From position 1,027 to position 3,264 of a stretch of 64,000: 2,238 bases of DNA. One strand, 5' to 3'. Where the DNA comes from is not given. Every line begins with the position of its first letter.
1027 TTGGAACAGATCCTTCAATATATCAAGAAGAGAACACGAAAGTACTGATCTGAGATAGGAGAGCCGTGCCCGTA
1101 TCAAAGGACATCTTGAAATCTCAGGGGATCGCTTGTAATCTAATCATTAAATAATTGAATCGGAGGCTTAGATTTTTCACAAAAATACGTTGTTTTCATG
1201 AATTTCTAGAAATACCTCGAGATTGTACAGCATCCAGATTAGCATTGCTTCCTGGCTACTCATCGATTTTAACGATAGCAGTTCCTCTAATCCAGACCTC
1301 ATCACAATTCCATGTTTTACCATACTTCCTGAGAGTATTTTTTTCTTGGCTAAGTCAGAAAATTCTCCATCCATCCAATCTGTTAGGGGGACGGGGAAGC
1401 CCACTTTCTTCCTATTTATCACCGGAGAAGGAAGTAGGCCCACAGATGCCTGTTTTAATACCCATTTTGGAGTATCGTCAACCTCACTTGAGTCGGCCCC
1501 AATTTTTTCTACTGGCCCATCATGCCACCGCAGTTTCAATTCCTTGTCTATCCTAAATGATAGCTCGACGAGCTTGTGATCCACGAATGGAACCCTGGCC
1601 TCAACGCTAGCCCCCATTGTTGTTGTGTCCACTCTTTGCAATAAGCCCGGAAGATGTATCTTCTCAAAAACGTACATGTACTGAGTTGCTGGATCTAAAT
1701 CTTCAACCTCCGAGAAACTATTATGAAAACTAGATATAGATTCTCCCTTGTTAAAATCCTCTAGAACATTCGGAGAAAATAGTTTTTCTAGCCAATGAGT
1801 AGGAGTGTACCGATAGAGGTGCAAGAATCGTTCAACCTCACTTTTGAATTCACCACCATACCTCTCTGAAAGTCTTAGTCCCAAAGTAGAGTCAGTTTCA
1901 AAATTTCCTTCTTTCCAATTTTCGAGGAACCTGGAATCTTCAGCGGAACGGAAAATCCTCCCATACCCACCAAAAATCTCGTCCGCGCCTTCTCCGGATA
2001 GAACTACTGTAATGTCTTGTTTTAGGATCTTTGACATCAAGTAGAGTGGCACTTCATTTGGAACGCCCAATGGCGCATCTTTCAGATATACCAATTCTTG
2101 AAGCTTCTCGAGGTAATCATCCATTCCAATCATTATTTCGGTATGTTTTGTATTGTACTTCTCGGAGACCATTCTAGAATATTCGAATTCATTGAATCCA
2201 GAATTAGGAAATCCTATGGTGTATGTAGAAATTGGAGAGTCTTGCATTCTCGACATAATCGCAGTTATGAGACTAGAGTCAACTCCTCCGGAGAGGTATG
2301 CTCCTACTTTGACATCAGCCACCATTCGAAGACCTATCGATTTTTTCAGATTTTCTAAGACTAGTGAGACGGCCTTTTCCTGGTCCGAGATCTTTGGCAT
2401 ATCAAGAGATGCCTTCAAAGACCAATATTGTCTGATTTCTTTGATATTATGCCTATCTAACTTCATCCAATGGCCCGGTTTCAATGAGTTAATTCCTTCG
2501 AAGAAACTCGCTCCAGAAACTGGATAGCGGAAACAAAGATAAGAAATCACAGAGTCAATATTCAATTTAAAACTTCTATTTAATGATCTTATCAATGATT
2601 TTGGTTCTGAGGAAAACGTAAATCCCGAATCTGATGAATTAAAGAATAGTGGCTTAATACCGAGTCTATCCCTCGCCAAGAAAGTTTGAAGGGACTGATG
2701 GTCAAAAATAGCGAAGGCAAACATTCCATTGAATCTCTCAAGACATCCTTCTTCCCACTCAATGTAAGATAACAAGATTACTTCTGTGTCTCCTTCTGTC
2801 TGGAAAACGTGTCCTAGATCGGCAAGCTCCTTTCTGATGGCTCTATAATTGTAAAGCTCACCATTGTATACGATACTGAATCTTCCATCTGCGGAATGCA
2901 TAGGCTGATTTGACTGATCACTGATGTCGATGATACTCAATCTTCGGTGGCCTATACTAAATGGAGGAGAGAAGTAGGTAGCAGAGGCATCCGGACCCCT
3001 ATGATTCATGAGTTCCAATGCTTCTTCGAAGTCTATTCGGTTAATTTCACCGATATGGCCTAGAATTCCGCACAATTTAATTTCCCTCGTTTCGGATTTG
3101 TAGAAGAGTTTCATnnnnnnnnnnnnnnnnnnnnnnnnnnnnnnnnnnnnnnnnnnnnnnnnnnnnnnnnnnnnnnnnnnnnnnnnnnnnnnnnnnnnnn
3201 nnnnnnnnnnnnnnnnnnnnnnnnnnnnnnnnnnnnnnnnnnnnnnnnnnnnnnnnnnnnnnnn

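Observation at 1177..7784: Teichoic-acid-like (CDP-glycerol / poly-glycerol-phosphate) glycopolymer cluster with a sulfotransferase, in a low-GC island of an archaeal genome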

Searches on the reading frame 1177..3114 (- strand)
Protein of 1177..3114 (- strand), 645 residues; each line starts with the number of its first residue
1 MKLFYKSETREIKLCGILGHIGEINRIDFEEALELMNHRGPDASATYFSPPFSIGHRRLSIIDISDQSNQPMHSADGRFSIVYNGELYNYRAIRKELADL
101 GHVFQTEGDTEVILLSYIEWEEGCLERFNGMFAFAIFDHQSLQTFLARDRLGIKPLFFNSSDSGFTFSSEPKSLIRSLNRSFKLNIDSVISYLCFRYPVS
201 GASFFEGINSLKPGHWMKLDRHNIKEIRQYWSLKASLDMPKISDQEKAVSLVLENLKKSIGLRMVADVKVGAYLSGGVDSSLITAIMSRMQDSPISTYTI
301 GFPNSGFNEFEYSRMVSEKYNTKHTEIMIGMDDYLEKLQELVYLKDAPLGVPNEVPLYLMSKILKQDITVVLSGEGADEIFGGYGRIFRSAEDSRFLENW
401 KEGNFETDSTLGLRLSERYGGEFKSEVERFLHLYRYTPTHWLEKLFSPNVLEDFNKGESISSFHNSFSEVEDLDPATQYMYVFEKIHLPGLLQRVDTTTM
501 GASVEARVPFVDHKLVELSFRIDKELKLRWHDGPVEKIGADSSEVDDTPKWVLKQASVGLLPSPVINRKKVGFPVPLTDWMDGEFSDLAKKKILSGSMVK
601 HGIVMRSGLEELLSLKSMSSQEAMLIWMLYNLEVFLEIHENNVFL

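Call 3: search_protein_families(library=pfam, proteins=[window:1177-3114:-], max_evalue=0.01)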
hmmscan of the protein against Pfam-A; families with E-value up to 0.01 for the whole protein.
window:1177-3114:- (645 aa): 4 families
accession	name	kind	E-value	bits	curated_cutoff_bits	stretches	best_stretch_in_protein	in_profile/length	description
PF00733.27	Asn_synthase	-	7.9e-81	272.9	21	1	252-636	2-353/354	Asparagine synthase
PF13537.11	GATase_7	-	3.2e-42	143.9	25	1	56-175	1-122/123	Glutamine amidotransferase domain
PF13522.11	GATase_6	-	1.8e-39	135.1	27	1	41-170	1-130/130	Glutamine amidotransferase domain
PF12481.13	DUF3700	-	0.0025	17.8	27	1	125-175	126-176/228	Aluminium induced protein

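Call 4: search_protein_families(library=ncbifam, proteins=[window:1177-3114:-], max_evalue=0.01)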
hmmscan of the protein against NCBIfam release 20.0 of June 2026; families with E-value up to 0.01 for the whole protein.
window:1177-3114:- (645 aa): 9 families
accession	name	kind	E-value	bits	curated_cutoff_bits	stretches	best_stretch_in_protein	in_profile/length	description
TIGR01536.1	asn_synth_AEB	equivalog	1.1e-129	433.8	267.1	1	15-573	1-517/517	asparagine synthase (glutamine-hydrolyzing)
TIGR03108.1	eps_aminotran_1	hypoth_equivalog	2.8e-129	432.6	816.9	2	28-387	20-377/628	XrtA/PEP-CTERM system amidotransferase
TIGR03104.1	trio_amidotrans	equivalog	2.9e-120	402.3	570.1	2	15-385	2-381/589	N-acetylglutaminylglutamine amidotransferase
NF006949.0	PRK09431.1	equivalog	1.2e-88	298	499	3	15-178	2-169/554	asparagine synthase B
NF033535.1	lass_lactam_cya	exception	6e-55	187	525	2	23-403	14-399/668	lasso peptide isopeptide bond-forming cyclase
NF033561.1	macrolact_Ik_Al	subfamily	3.5e-13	49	300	1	133-346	82-293/561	albusnodin/ikarugamycin family macrolactam cyclase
TIGR01134.1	purF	equivalog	3.4e-11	43.2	350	1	53-174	67-199/432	amidophosphoribosyltransferase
TIGR01135.1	glmS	equivalog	2.2e-10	39.7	418.05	1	52-189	66-212/607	glutamine--fructose-6-phosphate transaminase (isomerizing)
NF001484.0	PRK00331.1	subfamily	2.7e-10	39.3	381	1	52-186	67-210/601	isomerizing glutamine--fructose-6-phosphate transaminase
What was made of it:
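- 1177..3075 (-): AsnB-type glutamine-dependent amidotransferase, 632 aa from the TTG start at 3075. Pfam and NCBIfam hits (calls 3, 4).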

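Call 47: search_solved_structures(query=window:1177-3075:-, max_evalue=0.001)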
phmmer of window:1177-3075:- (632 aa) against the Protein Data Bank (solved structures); distinct sequences matched with E-value up to 0.001: 8.
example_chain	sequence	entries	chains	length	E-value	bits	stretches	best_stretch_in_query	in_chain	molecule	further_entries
7ylz_A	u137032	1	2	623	1.3e-52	182.5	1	1-374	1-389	hydroxyamidotransferase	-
1ct9_A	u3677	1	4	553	1.1e-42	149.8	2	18-163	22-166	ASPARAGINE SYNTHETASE B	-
6gq3_A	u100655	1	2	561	3.6e-29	105.1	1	1-376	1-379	Asparagine synthetase [glutamine-hydrolyzing]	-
8sue_A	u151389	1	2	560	9.6e-29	103.7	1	21-376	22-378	Asparagine synthetase [glutamine-hydrolyzing]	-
9b6c_A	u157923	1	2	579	5.6e-28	101.2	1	23-376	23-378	Asparagine synthetase [glutamine-hydrolyzing]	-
1jgt_A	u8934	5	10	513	3.9e-10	42.2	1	68-374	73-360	BETA-LACTAM SYNTHETASE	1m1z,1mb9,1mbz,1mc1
1q15_A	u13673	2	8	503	6.1e-10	41.6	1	256-371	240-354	CarA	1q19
6lbp_A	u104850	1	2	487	5.1e-05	25.3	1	39-158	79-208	Amidophosphoribosyltransferase 2, chloroplastic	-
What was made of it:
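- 1177..3075 (-): Best PDB matches are 7YLZ (1.3e-52) and E. coli AsnB (1e-42) (call 47).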

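Call 56: find_homologous_proteins(query=window:1177-3075:-)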
Query window:1177-3075:- (632 aa): 8000 proteins with E <= 0.001 among 8000 candidates; the best 120 are listed.
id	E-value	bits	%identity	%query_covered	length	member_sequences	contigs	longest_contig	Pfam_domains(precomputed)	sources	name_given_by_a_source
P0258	0.0e+0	1435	100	100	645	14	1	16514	PF00733.28,PF13522.12,PF13537.12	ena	-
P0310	0.0e+0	1047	71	99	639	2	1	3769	PF00733.28,PF13522.12,PF13537.12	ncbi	-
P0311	0.0e+0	1026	70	99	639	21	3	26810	PF00733.28,PF13522.12,PF13537.12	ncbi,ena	-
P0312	1.3e-238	812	57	99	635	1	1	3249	PF00733.28,PF13522.12,PF13537.12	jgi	-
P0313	2.0e-237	808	56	99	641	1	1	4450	PF00733.28,PF13522.12,PF13537.12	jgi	jgi:asparagine synthase (glutamine-hydrolysing)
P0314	4.2e-235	800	57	99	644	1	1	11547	PF00733.28,PF13522.12,PF13537.12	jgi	jgi:asparagine synthase (glutamine-hydrolysing)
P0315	6.8e-226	770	57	99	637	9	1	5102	PF00733.28,PF13522.12,PF13537.12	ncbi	-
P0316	3.7e-224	764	55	99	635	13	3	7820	PF00733.28,PF13522.12,PF13537.12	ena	-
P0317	3.7e-223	761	53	99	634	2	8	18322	PF00733.28,PF13522.12,PF13537.12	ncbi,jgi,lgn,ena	-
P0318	2.2e-216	738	56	99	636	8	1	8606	PF00733.28,PF13522.12,PF13537.12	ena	-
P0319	1.3e-215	736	53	99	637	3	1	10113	PF00733.28,PF13522.12,PF13537.12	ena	-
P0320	3.8e-182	625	48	99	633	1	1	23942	PF12481.14,PF00733.28,PF13522.12,PF13537.12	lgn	-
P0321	2.5e-178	613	48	99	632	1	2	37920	PF12481.14,PF00733.28,PF13522.12,PF13537.12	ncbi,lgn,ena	-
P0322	8.1e-178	611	46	99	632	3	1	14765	PF12481.14,PF00733.28,PF13522.12,PF13537.12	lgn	-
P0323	1.2e-176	607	46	99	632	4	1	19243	PF12481.14,PF00733.28,PF13522.12,PF13537.12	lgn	-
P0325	3.5e-175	602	46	99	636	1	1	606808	PF12481.14,PF00733.28,PF13522.12,PF13537.12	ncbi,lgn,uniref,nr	ncbi:asparagine synthase (glutamine-hydrolyzing) [Flavobacterium sp. 245]|uniref:asparagine synthase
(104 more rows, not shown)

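Call 57: find_encoding_contigs(protein=P0311, flank=8000, max_places=1)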
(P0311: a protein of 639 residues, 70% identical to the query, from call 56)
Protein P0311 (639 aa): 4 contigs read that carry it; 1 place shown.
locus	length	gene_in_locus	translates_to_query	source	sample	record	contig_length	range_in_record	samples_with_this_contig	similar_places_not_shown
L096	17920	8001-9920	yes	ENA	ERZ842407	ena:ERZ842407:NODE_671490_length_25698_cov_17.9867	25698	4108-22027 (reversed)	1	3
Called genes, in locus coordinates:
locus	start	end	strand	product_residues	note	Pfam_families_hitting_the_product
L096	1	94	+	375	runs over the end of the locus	PF13439:Glyco_transf_4, PF13579:Glyco_trans_4_4 (weak), PF20706:GT4-conflict (weak), PF00534:Glycos_transf_1, PF13692:Glyco_trans_1_4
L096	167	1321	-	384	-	PF09314:DUF1972, PF13439:Glyco_transf_4 (weak), PF13579:Glyco_trans_4_4 (faint), PF00534:Glycos_transf_1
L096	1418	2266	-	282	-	PF01370:Epimerase, PF04321:RmlD_sub_bind, PF16363:GDP_Man_Dehyd, PF07993:NAD_binding_4 (weak)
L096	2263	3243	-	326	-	PF01073:3Beta_HSD, PF01370:Epimerase, PF04321:RmlD_sub_bind, PF13460:NAD_binding_10, PF16363:GDP_Man_Dehyd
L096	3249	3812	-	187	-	PF00908:dTDP_sugar_isom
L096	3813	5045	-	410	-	PF01266:DAO, PF01946:Thi4 (faint), PF13450:NAD_binding_8 (faint)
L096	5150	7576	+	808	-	PF09971:DUF2206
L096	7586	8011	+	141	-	PF01467:CTP_transf_like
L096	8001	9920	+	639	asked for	PF13522:GATase_6, PF13537:GATase_7, PF00733:Asn_synthase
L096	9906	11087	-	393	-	PF04464:Glyphos_transf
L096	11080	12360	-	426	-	-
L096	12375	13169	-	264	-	PF00483:NTP_transferase, PF12804:NTP_transf_3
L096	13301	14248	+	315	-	PF07760:DUF1616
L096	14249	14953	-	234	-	PF00535:Glycos_transf_2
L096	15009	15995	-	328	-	PF07021:MetW (faint), PF02353:CMAS (weak), PF13489:Methyltransf_23, PF08241:Methyltransf_11, PF08242:Methyltransf_12, PF13649:Methyltransf_25, PF13847:Methyltransf_31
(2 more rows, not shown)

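Call 58: find_encoding_contigs(protein=P0325, flank=7000, max_places=1)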
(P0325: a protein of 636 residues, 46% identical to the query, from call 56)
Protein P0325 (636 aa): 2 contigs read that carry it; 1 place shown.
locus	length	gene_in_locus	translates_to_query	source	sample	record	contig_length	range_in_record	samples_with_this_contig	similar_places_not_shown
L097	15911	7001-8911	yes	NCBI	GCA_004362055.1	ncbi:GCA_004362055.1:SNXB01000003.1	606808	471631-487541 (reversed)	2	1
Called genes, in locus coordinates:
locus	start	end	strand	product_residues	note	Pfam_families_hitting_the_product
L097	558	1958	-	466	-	-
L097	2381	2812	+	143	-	PF19851:DUF6326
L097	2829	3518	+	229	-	PF14329:DUF4386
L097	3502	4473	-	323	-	-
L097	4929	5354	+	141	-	PF01467:CTP_transf_like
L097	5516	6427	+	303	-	PF03009:GDPD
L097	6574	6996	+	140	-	PF01467:CTP_transf_like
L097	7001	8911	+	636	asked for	PF13522:GATase_6, PF13537:GATase_7, PF12481:DUF3700, PF00733:Asn_synthase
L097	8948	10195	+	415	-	PF01943:Polysacc_synt, PF13440:Polysacc_synt_3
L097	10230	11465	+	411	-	PF04464:Glyphos_transf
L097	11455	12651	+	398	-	PF13439:Glyco_transf_4, PF13579:Glyco_trans_4_4 (weak), PF20706:GT4-conflict (weak), PF00534:Glycos_transf_1, PF13692:Glyco_trans_1_4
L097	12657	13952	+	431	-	PF04932:Wzy_C (weak)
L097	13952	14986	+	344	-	PF13439:Glyco_transf_4, PF00534:Glycos_transf_1, PF13692:Glyco_trans_1_4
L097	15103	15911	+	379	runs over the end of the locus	PF13439:Glyco_transf_4, PF00534:Glycos_transf_1, PF13692:Glyco_trans_1_4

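Call 59: find_encoding_contigs(protein=P0321, flank=7000, max_places=1)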
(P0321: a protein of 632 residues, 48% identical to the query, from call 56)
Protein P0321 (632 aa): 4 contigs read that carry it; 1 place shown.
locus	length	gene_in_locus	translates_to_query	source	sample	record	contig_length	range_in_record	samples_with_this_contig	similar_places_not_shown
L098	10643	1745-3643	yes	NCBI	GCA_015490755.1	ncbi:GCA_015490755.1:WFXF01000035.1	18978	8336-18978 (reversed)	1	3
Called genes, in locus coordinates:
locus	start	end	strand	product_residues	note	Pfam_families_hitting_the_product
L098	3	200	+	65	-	?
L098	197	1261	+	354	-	PF01073:3Beta_HSD, PF01370:Epimerase, PF02719:Polysacc_synt_2, PF04321:RmlD_sub_bind, PF07993:NAD_binding_4, PF16363:GDP_Man_Dehyd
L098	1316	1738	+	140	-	PF01467:CTP_transf_like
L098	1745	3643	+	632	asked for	PF12481:DUF3700 (weak), PF13522:GATase_6, PF13537:GATase_7, PF00733:Asn_synthase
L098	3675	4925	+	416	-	PF01943:Polysacc_synt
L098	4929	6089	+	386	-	PF04464:Glyphos_transf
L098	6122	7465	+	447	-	-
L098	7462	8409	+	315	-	PF00535:Glycos_transf_2, PF13641:Glyco_tranf_2_3, PF13632:Glyco_trans_2_3 (weak)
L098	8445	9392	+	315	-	PF08241:Methyltransf_11, PF13649:Methyltransf_25 (faint)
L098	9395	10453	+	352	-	PF13692:Glyco_trans_1_4, PF00534:Glycos_transf_1, PF13524:Glyco_trans_1_2 (weak), PF26337:Gtf3_C (faint)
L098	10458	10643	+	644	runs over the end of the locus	PF13522:GATase_6, PF13537:GATase_7, PF00733:Asn_synthase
